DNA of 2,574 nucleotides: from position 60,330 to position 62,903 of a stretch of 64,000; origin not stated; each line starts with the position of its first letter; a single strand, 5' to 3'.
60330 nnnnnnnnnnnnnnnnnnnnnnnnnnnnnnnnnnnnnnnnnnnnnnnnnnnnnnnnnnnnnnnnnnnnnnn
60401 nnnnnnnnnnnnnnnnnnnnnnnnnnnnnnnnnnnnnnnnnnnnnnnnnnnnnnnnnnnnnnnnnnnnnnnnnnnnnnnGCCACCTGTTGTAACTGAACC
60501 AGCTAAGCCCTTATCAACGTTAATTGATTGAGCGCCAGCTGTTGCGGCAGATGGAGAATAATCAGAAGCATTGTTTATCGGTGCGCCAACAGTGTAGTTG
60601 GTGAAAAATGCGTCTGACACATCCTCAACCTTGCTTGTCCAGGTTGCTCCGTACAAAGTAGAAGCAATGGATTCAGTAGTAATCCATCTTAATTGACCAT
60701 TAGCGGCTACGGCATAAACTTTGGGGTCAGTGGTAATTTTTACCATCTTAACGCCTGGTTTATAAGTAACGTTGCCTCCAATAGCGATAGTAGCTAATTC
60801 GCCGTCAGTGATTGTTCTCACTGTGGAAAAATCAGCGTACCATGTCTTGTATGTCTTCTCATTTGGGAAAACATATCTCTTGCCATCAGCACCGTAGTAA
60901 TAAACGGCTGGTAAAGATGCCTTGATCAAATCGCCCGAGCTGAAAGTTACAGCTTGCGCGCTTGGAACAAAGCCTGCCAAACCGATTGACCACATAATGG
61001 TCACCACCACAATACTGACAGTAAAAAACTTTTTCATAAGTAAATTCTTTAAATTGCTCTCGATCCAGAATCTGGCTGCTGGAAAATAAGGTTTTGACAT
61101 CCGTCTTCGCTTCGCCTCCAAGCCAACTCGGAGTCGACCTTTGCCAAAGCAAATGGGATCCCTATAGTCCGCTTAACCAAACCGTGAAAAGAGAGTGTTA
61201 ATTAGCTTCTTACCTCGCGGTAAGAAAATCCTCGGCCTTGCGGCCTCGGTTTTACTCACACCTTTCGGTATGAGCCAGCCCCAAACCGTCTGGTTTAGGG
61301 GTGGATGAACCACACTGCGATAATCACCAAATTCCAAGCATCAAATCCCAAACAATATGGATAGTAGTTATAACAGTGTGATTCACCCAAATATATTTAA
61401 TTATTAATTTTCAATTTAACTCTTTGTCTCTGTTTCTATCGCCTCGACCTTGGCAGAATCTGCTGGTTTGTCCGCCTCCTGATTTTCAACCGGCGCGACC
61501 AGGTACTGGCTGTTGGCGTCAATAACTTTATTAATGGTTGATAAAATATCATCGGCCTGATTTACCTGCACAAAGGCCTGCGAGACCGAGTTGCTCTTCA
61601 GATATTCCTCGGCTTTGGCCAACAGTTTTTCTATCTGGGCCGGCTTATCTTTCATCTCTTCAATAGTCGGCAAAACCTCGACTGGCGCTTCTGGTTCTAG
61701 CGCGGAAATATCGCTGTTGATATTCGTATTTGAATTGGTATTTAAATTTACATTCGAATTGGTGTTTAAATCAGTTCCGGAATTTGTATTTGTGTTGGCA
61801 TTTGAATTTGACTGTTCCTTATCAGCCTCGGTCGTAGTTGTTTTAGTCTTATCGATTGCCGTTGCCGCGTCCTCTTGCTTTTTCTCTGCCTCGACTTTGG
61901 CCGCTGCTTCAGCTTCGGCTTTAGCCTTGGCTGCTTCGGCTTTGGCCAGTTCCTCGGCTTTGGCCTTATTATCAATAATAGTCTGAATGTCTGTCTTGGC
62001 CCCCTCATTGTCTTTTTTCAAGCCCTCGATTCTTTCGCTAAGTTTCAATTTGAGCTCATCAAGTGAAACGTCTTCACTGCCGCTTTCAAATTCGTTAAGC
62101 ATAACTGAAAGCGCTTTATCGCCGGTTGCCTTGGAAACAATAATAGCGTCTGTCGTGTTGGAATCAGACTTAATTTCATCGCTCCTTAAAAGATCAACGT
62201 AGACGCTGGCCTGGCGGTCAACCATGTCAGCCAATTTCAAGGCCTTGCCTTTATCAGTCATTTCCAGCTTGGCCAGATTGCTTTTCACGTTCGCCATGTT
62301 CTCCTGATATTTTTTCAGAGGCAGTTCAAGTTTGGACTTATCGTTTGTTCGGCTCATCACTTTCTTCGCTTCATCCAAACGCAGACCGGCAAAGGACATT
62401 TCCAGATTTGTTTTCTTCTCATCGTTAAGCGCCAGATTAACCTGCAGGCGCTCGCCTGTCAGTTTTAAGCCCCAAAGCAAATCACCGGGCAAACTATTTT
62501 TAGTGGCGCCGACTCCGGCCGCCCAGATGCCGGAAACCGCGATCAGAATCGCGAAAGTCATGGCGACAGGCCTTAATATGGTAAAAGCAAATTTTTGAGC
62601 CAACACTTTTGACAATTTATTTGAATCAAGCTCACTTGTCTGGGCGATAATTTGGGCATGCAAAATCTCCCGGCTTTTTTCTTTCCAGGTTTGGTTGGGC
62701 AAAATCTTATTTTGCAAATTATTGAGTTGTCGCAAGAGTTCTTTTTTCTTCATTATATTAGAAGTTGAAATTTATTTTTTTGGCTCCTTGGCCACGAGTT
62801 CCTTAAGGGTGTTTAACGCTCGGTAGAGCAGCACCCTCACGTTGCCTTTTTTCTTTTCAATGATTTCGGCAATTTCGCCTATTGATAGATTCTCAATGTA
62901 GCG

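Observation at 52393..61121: A ~115-aa domain of unknown function shared by three adjacent secreted proteins (S8 protease, Ig-domain protein, giant adhesin)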

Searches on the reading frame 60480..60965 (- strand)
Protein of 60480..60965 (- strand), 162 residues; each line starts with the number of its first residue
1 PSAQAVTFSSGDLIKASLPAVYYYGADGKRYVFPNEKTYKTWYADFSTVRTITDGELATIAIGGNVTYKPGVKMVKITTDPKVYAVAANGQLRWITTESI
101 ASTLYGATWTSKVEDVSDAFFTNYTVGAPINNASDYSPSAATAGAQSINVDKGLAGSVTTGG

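Call 20: predict_structure(alignment_id=A2)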
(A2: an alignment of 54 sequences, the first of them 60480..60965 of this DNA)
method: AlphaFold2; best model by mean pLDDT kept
length: 162 residues; sequences in the alignment: 54
mean_pLDDT: 93.8   pTM: 0.85
mean pLDDT of the five models: 93.8, 93.7, 93.4, 93.4, 92.7
residues with pLDDT >= 90: 145; 70-90: 8; 50-70: 5; < 50: 4
segments of 3 or more residues with pLDDT < 50: 160-162
pLDDT, mean of each block of 10 residues (from residue 1): 78 97 97 97 97 96 97 97 97 98 98 95 96 98 97 75 44
secondary structure, 60 per line:
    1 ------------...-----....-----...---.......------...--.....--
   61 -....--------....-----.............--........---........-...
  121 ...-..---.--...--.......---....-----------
elements in order: E13-15 E21-24 E30-32 H36-42 E49-51 H54-58 E62-65 E74-77 E83-87 E91-95 H98-105 H109-112 E113-116 H118-123 H138-144 H148-151

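Call 31: fold_search(model_id=the predicted structure, library=pdb)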
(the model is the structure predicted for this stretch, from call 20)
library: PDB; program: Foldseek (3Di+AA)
matches with E <= 10: 89; with E <= 0.001: 1
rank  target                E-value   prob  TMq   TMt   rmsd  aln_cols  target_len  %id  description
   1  3x3n                  8.5e-04  0.99  0.28  0.13  18.3       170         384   11  Crystal structure of EccB1 of Mycobacterium tuberculosis in spacegroup P21 (released 2015-12-09)
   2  7nps_B4               4.2e-03  0.97  0.30  0.13  18.9       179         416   15  Structure of the periplasmic assembly from the ESX-5 inner membrane complex, C1 model (released 2021-05-26)
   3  3x3m                  4.8e-03  0.96  0.29  0.13  18.1       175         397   11  Crystal structure of EccB1 of Mycobacterium tuberculosis in spacegroup P212121 (released 2015-12-09)
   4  5ebc                  4.8e-03  0.95  0.28  0.13  18.2       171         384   12  Crystal structure of EccB1 of Mycobacterium tuberculosis in spacegroup P21 (state III) (released 2016-02-17)
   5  4kk7                  5.8e-03  0.96  0.28  0.13  18.2       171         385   12  Structure of EccB1 from the type VII (ESX-1) secretion system of Mycobacterium tuberculosis. (released 2013-06-19)
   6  7nps_B1               1.0e-02  0.93  0.30  0.13  18.9       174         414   13  Structure of the periplasmic assembly from the ESX-5 inner membrane complex, C1 model (released 2021-05-26)
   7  7np7_B1               1.3e-02  0.91  0.30  0.11  18.9       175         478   14  Structure of an intact ESX-5 inner membrane complex, Composite C1 model (released 2021-06-02)
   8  5ebd                  1.6e-02  0.84  0.32  0.16  12.6       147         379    9  Crystal structure of EccB1 of Mycobacterium tuberculosis in spacegroup P21 (state IV) (released 2016-02-17)
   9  5cyu                  1.9e-02  0.85  0.32  0.16  12.4       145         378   10  Structure of the soluble domain of EccB1 from the Mycobacterium smegmatis ESX-1 secretion system. (released 2015-08-12)
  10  7np7_B4               1.9e-02  0.85  0.28  0.11  19.2       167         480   14  Structure of an intact ESX-5 inner membrane complex, Composite C1 model (released 2021-06-02)
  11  6sgy_A                4.2e-01  0.25  0.28  0.13  18.6       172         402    7  Structure of EccB3 dimer from the ESX-3 core complex (released 2019-10-09)
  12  5fsc_B                8.8e-01  0.06  0.13  0.11  11.3        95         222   15  Structure of tectonin 2 from Laccaria bicolor in complex with allyl- alpha_4-methyl-mannoside (released 2017-03-29)
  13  5fsb_B                1.1e+00  0.03  0.13  0.10  13.4       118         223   14  Structure of tectonin 2 from laccaria bicolor in complex with 2-o-methyl-methyl-seleno-beta-l-fucopyranoside (released 2017-03-29)
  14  6ist_C                1.4e+00  0.16  0.20  0.16   5.3        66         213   12  Crystal structure of a wild type endolysin LysIME-EF1 (released 2019-11-20)
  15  6lyq_B                2.0e+00  0.03  0.12  0.06  10.9        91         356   16  Structure of the BAM complex (released 2021-01-06)
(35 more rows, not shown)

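Call 35: find_related_loci(query=A2, collection=genome_contigs, flank=10000)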
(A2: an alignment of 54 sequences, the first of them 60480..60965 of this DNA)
Query A2 (162 aa) in genome_contigs; peptide patterns used: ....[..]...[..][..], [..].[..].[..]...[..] (x = any residue, [..] = any of these).
600 stretches matched a pattern (row limit reached: there are more); 584 encode a relative of the query (tblastn E <= 1e-3); the best 80 are kept; 80 distinct loci.
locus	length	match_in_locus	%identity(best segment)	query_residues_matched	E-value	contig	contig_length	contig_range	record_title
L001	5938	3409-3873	82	1-155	9e-86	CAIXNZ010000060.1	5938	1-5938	Candidatus Falkowbacteria bacterium isolate AlinenSediments_bin-2611 genome assembly, contig: bin-2611:060/128, whole ge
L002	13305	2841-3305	79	1-155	2e-77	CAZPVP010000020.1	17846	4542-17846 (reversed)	MAG TPA_asm: uncultured Gammaproteobacteria bacterium isolate SRP141376_co1_289 genome assembly, contig: NODE_6536_lengt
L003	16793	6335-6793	75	2-154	1e-75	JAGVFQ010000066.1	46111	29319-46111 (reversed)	MAG: Patescibacteria group bacterium isolate DeMMO2_29 c_000000017537, whole genome shotgun sequence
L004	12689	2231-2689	74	2-155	3e-72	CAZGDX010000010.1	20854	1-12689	MAG TPA_asm: uncultured Gammaproteobacteria bacterium isolate binchicken_co274_39 genome assembly, contig: NODE_6565_len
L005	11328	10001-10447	68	9-157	3e-70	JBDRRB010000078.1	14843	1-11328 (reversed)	MAG: bacterium isolate MEGAHIT-group-2.75 k141_1409955, whole genome shotgun sequence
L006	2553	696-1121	74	11-152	7e-71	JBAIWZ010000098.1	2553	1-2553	MAG: Acutalibacteraceae bacterium isolate bin_138 c_000023755736, whole genome shotgun sequence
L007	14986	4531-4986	72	8-159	5e-70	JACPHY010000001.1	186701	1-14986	MAG: Candidatus Uhrbacteria bacterium isolate NC_groundwater_426_Ag_B-0.1um_60_32 GD18-4_B1_scaffold_79529, whole genome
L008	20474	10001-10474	67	2-159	4e-69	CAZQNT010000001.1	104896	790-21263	MAG TPA_asm: uncultured Gammaproteobacteria bacterium isolate SRP090828_co2_74 genome assembly, contig: NODE_70_length_1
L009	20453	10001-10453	68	2-152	1e-68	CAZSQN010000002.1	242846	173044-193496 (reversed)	MAG TPA_asm: uncultured Gammaproteobacteria bacterium isolate binchicken_co125_790 genome assembly, contig: NODE_93_leng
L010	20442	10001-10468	69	1-156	3e-68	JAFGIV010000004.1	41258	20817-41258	MAG: Candidatus Uhrbacteria bacterium isolate Zod_Metabat.236 k87_677637, whole genome shotgun sequence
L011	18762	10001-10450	68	5-154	5e-68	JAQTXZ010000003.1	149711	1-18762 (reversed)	MAG: Patescibacteria group bacterium isolate STC_25 NODE_250_length_149711_cov_7.202876_Sandtown_C, whole genome shotgun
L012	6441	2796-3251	69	9-162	2e-67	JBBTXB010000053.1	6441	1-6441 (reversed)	MAG: Patescibacteria group bacterium isolate H14-bin029_1 H14_bin029_1_000000000053, whole genome shotgun sequence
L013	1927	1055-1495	69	8-154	3e-69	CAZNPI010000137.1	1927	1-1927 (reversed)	MAG TPA_asm: uncultured Gammaproteobacteria bacterium isolate SRP278252_co1_70 genome assembly, contig: NODE_138188_leng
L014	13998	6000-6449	67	3-152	5e-67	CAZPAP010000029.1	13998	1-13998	MAG TPA_asm: uncultured Gammaproteobacteria bacterium isolate SRP302447_co2_106 genome assembly, contig: NODE_12133_leng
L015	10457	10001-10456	69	3-154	1e-66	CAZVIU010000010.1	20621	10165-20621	MAG TPA_asm: uncultured Gammaproteobacteria bacterium isolate binchicken_co21_267 genome assembly, contig: NODE_1339_len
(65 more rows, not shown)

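Call 40: fold_search(model_id=the predicted structure, library=viral)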
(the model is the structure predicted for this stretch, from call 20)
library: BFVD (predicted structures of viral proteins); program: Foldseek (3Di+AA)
matches with E <= 10: 112; with E <= 0.001: 2
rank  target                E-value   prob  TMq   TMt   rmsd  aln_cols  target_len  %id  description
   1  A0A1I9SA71            3.8e-06  1.00  0.56  0.75   3.4       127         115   16  Uncharacterized protein [Rhodococcus phage Weasels2]
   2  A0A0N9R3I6            3.8e-05  1.00  0.33  0.16   8.7       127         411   11  Uncharacterized protein [Chrysochromulina ericina virus CeV-01B]
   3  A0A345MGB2            2.1e-03  1.00  0.34  0.53   1.7        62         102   19  Uncharacterized protein [Streptomyces phage LukeCage]
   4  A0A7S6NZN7            3.7e-03  1.00  0.32  0.08   2.5        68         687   19  (no name in the UniProt tables at hand)
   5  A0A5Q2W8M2            1.2e-02  1.00  0.36  0.12   1.7        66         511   11  (no name in the UniProt tables at hand)
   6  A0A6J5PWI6            1.3e-02  1.00  0.32  0.44   7.2        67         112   16  Uncharacterized protein [uncultured Caudovirales phage]
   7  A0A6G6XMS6            2.4e-02  1.00  0.32  0.17   1.8        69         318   25  (no name in the UniProt tables at hand)
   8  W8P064                3.1e-02  0.54  0.23  0.13  13.9       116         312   20  M23ase beta-sheet core domain-containing protein [Microbacterium phage vB_MoxS-ISF9]
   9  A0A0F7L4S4            5.4e-02  0.99  0.32  0.17   3.9        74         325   22  Uncharacterized protein [uncultured marine virus]
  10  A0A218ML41            6.4e-02  1.00  0.31  0.27   2.3        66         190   18  Uncharacterized protein [uncultured virus]
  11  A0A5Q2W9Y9            2.0e-01  0.97  0.28  0.13   2.3        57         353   16  (no name in the UniProt tables at hand)
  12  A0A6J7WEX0            2.0e-01  0.75  0.28  0.21   4.3        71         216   15  CHAP domain containing protein [uncultured Caudovirales phage]
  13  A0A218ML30            2.1e-01  0.98  0.31  0.12   4.5        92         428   13  Uncharacterized protein [uncultured virus]
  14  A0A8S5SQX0            2.4e-01  0.85  0.28  0.22   7.4        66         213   15  Lysozyme [Siphoviridae sp. ctJyX12]
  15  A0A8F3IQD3            4.1e-01  0.63  0.26  0.19   4.2        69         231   17  (no name in the UniProt tables at hand)
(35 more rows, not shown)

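Call 51: find_related_loci(query=A2, collection=viral_contigs, flank=4000)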
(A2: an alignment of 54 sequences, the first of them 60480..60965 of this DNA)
Query A2 (162 aa) in viral_contigs; peptide patterns used: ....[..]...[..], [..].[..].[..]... (x = any residue, [..] = any of these).
39 stretches matched a pattern; 1 encode a relative of the query (tblastn E <= 1e-3); 1 distinct loci.
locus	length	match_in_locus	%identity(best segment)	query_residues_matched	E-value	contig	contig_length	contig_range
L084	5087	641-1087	63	9-156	1e-59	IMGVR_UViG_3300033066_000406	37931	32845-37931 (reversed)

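Call 89: search_protein_families(library=phrogs, proteins=[window:60480-60965:-], max_evalue=1)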
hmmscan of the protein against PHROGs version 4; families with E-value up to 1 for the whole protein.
window:60480-60965:- (162 aa): 2 families
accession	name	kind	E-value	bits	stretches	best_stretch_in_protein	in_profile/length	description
phrog_31945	-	unknown function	0.079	13.7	1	17-58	4-45/74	-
phrog_18030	-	unknown function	0.2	13.1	1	95-143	41-87/122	-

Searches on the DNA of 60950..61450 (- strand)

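Call 76: search_rna_families(source=window, start=60950, end=61450, threshold=evalue, max_evalue=10)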
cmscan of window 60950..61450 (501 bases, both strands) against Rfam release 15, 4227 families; matches with E-value up to 10: 3.
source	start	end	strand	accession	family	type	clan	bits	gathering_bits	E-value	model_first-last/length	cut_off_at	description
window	61301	61389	-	RF04036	mir-2076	Gene; miRNA;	-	25.1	90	0.007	1-68/68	no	mir-2076 microRNA precursor family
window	60994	61034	+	RF00032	Histone3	Cis-reg;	-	12.2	34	5.3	1-46/46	no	Histone 3' UTR stem-loop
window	61046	61096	-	RF02219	ZNRD1-AS1_2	Gene; lncRNA;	-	10.6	60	6.5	1-76/76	no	ZNRD1 antisense RNA 1 conserved region 2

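Call 83: build_rna_model(alignment_id=A5)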
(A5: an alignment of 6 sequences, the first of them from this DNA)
Model R1 built from alignment A5 (6 sequences, 266 columns); structure: RNAalifold consensus.
model positions 182; base pairs 29; branch points 1; effective number of sequences 2.76; information 0.59 bits per position. Calibrated on 0.2 Mb of random sequence (short: E-values are rough).
structure used (alignment columns):
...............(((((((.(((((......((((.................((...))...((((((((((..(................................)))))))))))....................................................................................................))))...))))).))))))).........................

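Call 84: search_with_rna_model(model_id=R1, sources=[window, L001, L002, L003, L004, L005, L006, L007, L008, L009, L010, L012, L020, L024, L028, L029, L030, L033, L034, L036, L037, L038, L040, L046, L049, L051, L056, L057, L060, L061, L062, L070, L081, L082, L083, L011, L014, L017, L018, L019, L021, L022, L025, L026, L027, L031, L032, L039, L045, L047], max_evalue=1, make_alignment=true)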
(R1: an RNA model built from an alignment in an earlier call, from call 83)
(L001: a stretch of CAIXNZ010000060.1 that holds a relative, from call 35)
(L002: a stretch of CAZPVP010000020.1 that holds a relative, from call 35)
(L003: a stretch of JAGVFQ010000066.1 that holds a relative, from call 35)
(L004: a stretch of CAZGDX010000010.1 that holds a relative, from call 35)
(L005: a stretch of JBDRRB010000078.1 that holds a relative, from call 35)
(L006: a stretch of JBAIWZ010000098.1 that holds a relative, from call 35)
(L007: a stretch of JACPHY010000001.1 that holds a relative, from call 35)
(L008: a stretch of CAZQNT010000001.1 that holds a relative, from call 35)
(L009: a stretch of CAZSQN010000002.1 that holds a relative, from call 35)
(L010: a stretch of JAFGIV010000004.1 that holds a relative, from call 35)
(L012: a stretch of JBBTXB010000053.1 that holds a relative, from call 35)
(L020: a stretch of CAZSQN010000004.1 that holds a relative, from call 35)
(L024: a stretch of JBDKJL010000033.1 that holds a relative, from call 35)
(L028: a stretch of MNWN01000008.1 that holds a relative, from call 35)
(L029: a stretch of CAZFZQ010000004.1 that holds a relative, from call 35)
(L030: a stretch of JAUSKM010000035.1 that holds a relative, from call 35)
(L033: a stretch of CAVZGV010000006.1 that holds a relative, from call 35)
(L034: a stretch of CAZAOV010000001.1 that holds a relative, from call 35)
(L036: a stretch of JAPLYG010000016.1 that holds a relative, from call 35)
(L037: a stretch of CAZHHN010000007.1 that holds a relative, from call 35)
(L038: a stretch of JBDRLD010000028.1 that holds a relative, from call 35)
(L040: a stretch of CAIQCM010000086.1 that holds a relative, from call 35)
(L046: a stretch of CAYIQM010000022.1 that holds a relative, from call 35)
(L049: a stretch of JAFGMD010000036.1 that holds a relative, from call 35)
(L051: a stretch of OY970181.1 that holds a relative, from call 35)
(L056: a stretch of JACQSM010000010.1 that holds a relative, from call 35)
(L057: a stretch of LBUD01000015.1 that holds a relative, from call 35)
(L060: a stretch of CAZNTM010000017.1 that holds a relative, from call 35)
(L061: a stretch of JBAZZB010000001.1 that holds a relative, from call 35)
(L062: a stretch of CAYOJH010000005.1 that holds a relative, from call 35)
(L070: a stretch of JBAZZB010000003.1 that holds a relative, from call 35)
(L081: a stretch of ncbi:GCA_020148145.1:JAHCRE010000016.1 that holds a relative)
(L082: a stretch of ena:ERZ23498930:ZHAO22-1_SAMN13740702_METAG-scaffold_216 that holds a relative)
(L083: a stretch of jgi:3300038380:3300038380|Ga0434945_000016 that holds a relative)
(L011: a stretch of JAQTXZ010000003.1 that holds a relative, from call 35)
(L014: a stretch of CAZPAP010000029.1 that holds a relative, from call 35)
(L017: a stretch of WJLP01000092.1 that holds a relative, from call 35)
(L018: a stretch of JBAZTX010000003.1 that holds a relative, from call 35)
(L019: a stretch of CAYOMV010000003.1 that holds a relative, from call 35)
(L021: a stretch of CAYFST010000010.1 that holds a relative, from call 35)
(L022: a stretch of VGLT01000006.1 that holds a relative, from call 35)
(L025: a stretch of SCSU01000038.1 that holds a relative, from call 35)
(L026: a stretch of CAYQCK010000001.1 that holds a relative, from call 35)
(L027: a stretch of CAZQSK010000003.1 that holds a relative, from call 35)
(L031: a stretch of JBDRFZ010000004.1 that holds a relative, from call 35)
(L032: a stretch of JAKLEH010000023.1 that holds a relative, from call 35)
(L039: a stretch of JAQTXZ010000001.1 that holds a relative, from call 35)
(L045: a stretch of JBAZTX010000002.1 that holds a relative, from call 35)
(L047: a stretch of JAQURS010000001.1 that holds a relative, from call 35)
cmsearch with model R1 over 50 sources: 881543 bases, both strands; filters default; matches with E-value up to 1: 6.
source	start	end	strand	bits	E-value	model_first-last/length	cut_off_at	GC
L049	5391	5569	+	170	3.2e-27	1-182/182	no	0.35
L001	3157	3339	+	163.8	4.1e-26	1-182/182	no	0.38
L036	5493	5706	+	149.9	1.2e-23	1-182/182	no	0.39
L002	2578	2768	+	143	1.9e-22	1-182/182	no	0.32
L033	1808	2066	+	136.4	2.9e-21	1-182/182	no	0.41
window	61035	61209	-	124.8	3.3e-19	1-182/182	no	0.44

Alignment A6: 6 matches aligned to the model, 266 columns, each read 5' to 3' on its own strand. Consensus structure (alignment columns), stored with it:
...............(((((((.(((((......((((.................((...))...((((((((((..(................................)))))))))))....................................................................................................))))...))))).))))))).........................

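Call 86: search_with_rna_model(model_id=R1, sources=[window, L001, L002, L033, L036, L049, L085, L086, L087, L088, L089, L090, L091, L003, L069], max_evalue=0.01, make_alignment=true)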
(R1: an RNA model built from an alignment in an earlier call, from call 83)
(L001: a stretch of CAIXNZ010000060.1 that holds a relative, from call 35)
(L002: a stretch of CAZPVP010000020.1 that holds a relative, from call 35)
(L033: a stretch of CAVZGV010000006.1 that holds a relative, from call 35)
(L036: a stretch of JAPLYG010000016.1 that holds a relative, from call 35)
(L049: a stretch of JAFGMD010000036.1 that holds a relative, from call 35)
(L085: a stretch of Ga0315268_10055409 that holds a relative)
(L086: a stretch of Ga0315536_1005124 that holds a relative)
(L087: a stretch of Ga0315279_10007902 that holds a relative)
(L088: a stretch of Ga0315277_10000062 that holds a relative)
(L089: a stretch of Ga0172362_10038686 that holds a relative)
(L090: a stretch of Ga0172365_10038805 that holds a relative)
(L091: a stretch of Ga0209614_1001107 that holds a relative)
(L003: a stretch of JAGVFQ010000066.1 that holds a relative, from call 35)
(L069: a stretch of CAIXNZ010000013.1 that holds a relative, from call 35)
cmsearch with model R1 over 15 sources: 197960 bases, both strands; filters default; matches with E-value up to 0.01: 13.
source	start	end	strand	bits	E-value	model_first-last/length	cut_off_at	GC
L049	5391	5569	+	170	7.2e-28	1-182/182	no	0.35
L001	3157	3339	+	163.8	9.1e-27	1-182/182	no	0.38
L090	211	391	-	158.1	9.3e-26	1-182/182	no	0.34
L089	2404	2584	+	157.9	1e-25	1-182/182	no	0.34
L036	5493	5706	+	149.9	2.7e-24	1-182/182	no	0.39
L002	2578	2768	+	143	4.3e-23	1-182/182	no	0.32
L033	1808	2066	+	136.4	6.5e-22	1-182/182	no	0.41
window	61035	61209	-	124.8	7.3e-20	1-182/182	no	0.44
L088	1750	1934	+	99.1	2.6e-15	1-182/182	no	0.33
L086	204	442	-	95.2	1.3e-14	1-182/182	no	0.37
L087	8616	8799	+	91.2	6.5e-14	1-182/182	no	0.33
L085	2955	3135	+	90.4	9e-14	1-182/182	no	0.34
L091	3619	3903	+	89.5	1.3e-13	1-182/182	no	0.43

Alignment A7: 13 matches aligned to the model, 304 columns, each read 5' to 3' on its own strand. Consensus structure (alignment columns), stored with it:
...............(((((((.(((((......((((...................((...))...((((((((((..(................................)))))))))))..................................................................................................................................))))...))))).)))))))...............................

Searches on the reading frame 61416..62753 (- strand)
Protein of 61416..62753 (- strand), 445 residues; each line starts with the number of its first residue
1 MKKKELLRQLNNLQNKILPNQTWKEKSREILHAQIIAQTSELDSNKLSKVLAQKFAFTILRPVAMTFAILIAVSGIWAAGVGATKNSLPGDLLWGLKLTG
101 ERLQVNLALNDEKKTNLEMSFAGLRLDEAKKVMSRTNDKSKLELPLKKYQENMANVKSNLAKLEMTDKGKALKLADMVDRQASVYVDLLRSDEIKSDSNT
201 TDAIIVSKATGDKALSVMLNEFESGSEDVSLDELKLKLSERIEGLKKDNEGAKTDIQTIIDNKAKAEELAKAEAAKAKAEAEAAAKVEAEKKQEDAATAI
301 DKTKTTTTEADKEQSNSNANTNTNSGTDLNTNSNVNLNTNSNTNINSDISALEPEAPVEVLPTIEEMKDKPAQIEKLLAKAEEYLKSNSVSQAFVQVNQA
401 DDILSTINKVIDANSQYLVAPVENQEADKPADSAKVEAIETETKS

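Call 19: search_protein_families(library=pfam, proteins=[window:61416-62753:-], max_evalue=0.001)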
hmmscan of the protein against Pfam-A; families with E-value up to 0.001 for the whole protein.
window:61416-62753:- (445 aa): 1 family
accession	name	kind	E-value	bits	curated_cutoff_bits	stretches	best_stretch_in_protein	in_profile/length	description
PF18915.5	DUF5667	-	2.6e-10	41.1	27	1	87-164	2-77/99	Domain of unknown function (DUF5667)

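Call 58: search_protein_families(library=ncbifam, proteins=[window:61416-62753:-], max_evalue=0.01)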
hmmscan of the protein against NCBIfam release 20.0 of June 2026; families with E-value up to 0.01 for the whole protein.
window:61416-62753:- (445 aa): 0 families
